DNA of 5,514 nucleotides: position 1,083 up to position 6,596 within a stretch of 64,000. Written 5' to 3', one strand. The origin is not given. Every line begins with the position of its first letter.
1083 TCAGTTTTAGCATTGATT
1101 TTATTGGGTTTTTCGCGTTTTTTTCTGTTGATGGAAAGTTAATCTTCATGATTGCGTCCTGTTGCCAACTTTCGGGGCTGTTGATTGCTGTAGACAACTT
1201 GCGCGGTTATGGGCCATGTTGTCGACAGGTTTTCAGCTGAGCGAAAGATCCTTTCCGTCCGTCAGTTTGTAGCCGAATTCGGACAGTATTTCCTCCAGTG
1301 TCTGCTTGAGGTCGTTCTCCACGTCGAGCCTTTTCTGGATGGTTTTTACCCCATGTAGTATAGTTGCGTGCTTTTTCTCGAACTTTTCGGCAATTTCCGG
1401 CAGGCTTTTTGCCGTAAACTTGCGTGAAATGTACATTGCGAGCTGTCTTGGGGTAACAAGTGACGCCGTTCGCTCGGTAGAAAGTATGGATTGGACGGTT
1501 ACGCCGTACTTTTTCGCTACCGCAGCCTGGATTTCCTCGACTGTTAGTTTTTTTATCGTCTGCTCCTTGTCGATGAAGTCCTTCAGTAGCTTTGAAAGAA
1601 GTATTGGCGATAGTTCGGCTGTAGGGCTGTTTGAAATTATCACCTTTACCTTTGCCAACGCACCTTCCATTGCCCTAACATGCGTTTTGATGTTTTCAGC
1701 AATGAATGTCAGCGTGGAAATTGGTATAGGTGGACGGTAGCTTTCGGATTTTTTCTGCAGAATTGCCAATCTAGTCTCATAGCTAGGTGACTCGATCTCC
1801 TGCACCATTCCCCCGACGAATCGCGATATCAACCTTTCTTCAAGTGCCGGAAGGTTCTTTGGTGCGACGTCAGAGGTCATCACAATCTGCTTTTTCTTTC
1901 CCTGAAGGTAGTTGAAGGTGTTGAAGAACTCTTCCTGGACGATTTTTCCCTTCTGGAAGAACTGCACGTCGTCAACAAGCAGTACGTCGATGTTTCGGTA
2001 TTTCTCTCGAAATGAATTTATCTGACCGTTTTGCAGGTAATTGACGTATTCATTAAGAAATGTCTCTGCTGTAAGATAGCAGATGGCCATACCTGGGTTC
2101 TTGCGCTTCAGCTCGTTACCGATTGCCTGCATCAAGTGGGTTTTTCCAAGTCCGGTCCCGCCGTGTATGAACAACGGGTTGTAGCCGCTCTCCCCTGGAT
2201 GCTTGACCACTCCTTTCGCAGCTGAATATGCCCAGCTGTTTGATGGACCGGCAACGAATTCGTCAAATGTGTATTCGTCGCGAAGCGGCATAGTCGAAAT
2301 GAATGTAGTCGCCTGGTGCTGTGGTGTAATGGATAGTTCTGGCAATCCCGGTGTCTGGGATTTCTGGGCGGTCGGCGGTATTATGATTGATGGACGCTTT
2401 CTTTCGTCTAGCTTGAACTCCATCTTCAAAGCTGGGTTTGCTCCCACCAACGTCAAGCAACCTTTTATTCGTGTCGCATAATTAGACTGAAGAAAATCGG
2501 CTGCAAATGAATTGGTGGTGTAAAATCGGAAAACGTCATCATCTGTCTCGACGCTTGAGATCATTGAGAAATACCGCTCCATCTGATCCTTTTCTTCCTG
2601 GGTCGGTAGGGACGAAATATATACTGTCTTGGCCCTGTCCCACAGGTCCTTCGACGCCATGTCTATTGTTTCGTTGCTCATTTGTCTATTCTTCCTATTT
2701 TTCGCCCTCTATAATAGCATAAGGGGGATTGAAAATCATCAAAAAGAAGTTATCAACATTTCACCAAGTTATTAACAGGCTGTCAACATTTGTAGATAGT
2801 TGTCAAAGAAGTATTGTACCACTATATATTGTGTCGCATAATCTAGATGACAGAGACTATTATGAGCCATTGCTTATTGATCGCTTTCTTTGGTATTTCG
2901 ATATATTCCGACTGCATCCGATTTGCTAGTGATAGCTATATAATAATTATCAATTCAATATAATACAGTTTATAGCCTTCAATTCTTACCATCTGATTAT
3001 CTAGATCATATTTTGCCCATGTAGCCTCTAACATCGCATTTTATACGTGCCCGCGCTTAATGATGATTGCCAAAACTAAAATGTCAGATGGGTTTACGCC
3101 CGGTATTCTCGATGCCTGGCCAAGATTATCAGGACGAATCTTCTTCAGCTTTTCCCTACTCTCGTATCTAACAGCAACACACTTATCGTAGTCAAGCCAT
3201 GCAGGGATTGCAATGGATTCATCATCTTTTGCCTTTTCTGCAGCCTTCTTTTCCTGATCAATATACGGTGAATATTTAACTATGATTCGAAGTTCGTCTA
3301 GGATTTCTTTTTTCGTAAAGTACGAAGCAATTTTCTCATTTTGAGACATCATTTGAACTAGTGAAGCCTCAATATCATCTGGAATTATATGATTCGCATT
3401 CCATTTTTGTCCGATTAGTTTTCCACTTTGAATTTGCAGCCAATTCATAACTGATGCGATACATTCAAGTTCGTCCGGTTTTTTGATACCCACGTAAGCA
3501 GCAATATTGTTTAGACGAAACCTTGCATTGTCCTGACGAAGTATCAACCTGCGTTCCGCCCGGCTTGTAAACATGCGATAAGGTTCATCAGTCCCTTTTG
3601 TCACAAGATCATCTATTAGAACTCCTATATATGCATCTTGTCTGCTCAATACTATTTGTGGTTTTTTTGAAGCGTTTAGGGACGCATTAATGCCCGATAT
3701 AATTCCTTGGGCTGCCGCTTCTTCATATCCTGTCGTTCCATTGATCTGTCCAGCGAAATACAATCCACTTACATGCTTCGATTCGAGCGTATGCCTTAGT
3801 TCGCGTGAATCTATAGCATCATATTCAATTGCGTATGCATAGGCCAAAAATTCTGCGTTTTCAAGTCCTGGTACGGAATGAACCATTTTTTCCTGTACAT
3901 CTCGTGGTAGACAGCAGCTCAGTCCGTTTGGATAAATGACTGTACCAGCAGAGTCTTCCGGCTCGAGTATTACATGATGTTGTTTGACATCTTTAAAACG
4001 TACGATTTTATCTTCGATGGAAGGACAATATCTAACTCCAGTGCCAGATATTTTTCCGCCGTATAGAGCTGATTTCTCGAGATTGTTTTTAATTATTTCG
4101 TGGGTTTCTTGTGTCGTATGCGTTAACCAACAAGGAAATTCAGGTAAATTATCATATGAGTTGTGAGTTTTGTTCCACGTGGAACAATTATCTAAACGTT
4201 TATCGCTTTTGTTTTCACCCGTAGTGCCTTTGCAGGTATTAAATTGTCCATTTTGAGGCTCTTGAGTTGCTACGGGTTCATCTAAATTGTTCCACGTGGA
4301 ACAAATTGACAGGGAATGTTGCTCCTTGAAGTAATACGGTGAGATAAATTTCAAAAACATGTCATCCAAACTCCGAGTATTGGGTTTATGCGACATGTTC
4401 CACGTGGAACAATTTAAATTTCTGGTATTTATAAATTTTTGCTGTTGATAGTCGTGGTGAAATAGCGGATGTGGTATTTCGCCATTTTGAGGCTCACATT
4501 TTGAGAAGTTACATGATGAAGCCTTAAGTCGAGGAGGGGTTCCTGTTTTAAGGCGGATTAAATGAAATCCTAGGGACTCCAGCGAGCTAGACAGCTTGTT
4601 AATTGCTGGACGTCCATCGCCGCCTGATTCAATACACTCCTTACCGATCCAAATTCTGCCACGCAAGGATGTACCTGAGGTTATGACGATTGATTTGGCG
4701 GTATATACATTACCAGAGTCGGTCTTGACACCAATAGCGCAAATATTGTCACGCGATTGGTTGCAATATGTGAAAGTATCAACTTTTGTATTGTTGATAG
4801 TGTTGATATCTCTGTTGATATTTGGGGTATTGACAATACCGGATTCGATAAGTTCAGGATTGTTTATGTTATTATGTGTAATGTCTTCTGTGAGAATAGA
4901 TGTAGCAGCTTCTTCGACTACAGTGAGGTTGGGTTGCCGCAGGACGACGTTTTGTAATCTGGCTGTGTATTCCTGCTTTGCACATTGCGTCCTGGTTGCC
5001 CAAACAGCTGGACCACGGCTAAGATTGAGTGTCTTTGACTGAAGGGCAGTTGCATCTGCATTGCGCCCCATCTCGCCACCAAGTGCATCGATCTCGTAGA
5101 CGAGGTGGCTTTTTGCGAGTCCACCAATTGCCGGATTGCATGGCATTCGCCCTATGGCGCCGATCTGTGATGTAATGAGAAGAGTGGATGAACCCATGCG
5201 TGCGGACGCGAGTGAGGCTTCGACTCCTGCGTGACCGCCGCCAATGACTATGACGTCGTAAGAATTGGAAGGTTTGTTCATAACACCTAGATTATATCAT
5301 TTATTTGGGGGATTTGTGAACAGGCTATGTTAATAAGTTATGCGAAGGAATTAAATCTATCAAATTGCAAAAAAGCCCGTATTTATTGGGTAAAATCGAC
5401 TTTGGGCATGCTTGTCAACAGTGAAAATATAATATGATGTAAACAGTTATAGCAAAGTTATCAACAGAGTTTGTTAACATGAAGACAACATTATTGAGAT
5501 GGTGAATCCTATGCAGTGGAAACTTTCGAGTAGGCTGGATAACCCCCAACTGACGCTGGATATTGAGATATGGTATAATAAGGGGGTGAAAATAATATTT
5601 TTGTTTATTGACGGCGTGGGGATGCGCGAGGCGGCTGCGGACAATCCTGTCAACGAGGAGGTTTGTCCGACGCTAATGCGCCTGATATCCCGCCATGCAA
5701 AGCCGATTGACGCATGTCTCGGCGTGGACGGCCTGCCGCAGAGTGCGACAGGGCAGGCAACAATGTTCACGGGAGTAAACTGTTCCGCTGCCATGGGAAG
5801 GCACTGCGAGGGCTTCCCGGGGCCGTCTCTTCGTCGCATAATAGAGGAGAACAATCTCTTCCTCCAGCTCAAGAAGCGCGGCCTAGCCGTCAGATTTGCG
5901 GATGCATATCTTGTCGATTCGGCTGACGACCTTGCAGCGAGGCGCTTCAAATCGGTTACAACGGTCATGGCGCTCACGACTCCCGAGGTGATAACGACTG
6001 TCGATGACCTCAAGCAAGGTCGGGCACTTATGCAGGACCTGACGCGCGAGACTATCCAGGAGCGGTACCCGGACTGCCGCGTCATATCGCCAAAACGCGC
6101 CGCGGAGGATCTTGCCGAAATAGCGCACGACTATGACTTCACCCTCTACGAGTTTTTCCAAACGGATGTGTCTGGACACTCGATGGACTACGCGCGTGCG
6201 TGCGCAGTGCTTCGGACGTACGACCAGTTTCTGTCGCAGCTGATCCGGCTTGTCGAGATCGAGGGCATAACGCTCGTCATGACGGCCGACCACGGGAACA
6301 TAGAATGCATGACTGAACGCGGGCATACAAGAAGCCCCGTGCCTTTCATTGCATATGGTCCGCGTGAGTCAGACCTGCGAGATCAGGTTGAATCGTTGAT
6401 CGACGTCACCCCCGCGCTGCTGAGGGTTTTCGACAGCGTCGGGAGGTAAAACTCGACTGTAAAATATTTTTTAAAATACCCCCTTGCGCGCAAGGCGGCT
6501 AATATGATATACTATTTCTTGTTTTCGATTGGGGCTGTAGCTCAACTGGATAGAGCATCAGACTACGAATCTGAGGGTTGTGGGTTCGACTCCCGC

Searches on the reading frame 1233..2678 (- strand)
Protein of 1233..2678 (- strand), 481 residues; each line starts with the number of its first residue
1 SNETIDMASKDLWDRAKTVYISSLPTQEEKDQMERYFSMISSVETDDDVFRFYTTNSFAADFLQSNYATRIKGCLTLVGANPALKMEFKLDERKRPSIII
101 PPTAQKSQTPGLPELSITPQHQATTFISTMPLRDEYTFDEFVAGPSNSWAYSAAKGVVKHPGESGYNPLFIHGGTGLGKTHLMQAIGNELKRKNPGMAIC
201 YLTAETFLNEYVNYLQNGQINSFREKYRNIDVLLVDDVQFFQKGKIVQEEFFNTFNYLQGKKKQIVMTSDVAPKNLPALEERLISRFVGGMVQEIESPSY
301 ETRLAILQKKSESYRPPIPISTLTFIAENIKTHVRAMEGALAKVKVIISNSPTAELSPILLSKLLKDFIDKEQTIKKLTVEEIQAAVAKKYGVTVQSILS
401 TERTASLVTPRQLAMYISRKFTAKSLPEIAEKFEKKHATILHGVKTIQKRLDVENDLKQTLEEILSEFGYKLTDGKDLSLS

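Call 12: search_protein_families(library=pfam, proteins=[window:1233-2678:-], max_evalue=0.01)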
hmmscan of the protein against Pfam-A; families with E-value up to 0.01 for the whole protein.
window:1233-2678:- (481 aa): 12 families
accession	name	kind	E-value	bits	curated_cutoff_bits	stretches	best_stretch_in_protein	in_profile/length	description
PF00308.24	Bac_DnaA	-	2.5e-61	207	23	1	132-292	1-160/162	Bacterial DnaA ATPAse domain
PF08299.17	Bac_DnaA_C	-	3.3e-23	81.9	31.5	1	380-447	1-69/69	Bacterial dnaA protein helix-turn-helix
PF01695.23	IstB_IS21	-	8.6e-09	35.7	24.1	1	170-271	96-194/238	IstB-like ATP binding protein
PF01637.24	ATPase_2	-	4e-05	24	33.2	1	164-291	18-139/225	ATPase domain predominantly from Archaea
PF13401.12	AAA_22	-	5.7e-05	23.9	27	0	167-258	6-107/130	AAA domain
PF00004.35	AAA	-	0.00025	21.9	21.2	1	170-267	2-106/131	ATPase family associated with various cellular activities (AAA)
PF11638.13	DnaA_N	-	0.00062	19.9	24.6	1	30-75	17-63/65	DnaA N-terminal domain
PF13173.12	AAA_14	-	0.0032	17.9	27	0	167-280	3-108/129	AAA domain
PF00910.28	RNA_helicase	-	0.0042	18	21.5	0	170-258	2-74/105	RNA helicase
PF01443.25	Viral_helicase1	-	0.005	17.1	21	0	170-286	2-118/228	Viral superfamily 1 RNA helicase core domain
PF24883.2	NPHP3_N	-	0.0079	16.8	24.8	0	167-203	23-59/164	Nephrocystin 3, N-terminal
PF25201.1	nSTAND6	-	0.0093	16.4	27.7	0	167-194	19-46/148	Novel STAND NTPase 6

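Call 89: list_cluster_members(proteins=[window:1233-2678:-, window:62730-63764:+, window:13870-14928:+, window:37143-48494:+, window:48934-61491:+, window:33248-34981:+])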
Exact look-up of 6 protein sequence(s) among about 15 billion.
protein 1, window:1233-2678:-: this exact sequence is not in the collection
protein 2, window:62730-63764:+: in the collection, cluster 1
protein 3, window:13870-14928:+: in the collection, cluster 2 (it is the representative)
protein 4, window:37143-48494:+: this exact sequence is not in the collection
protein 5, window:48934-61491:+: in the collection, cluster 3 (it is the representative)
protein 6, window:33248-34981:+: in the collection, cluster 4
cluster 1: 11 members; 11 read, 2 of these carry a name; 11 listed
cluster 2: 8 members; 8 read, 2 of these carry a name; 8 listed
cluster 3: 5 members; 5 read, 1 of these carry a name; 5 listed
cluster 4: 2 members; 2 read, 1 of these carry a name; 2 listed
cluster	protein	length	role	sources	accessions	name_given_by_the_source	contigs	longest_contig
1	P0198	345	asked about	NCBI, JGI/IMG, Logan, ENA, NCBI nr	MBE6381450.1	MAG: phosphate acetyltransferase [Lentisphaerae bacterium] | phosphate acetyltransferase | phosphate acetyltransferase [Lentisphaerota bacterium]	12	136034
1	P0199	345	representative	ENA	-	-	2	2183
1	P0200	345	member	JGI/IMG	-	phosphate acetyltransferase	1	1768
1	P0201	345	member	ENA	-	-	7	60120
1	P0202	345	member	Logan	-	-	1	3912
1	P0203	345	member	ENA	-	-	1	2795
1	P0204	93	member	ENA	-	-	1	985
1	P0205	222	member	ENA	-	-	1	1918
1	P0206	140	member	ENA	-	-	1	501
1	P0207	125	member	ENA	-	-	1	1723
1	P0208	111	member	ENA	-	-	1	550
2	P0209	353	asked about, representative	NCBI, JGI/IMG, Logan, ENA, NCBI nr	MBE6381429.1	MAG: phosphate acyltransferase PlsX [Lentisphaerae bacterium] | glycerol-3-phosphate acyltransferase PlsX | phosphate acyltransferase PlsX [Lentisphaerota bacterium]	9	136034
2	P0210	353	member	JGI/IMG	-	glycerol-3-phosphate acyltransferase PlsX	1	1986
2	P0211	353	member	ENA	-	-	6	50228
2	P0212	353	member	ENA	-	-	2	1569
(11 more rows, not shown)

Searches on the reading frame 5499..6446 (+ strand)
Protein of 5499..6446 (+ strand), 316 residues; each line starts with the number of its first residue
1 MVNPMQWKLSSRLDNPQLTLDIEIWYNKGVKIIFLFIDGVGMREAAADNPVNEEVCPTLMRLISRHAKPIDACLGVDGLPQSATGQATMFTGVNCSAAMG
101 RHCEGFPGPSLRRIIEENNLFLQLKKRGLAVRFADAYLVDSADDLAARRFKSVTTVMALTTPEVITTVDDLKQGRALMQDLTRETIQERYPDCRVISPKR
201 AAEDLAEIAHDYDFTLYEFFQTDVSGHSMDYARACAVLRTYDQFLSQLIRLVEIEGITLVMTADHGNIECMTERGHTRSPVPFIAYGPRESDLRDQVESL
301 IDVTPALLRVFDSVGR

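Call 12: search_protein_families(library=pfam, proteins=[window:5499-6446:+], max_evalue=0.01)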
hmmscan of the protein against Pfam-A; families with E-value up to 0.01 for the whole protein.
window:5499-6446:+ (316 aa): 3 families
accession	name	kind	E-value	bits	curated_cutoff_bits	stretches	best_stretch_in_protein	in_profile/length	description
PF01676.23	Metalloenzyme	-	1.2e-23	84.4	24.3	1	31-309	2-246/252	Metalloenzyme superfamily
PF01663.27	Phosphodiest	-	0.00014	22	23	1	201-270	149-224/342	Type I phosphodiesterase / nucleotide pyrophosphatase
PF12954.12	DUF3843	-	0.0036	16.9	25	1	148-272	219-326/410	Protein of unknown function (DUF3843)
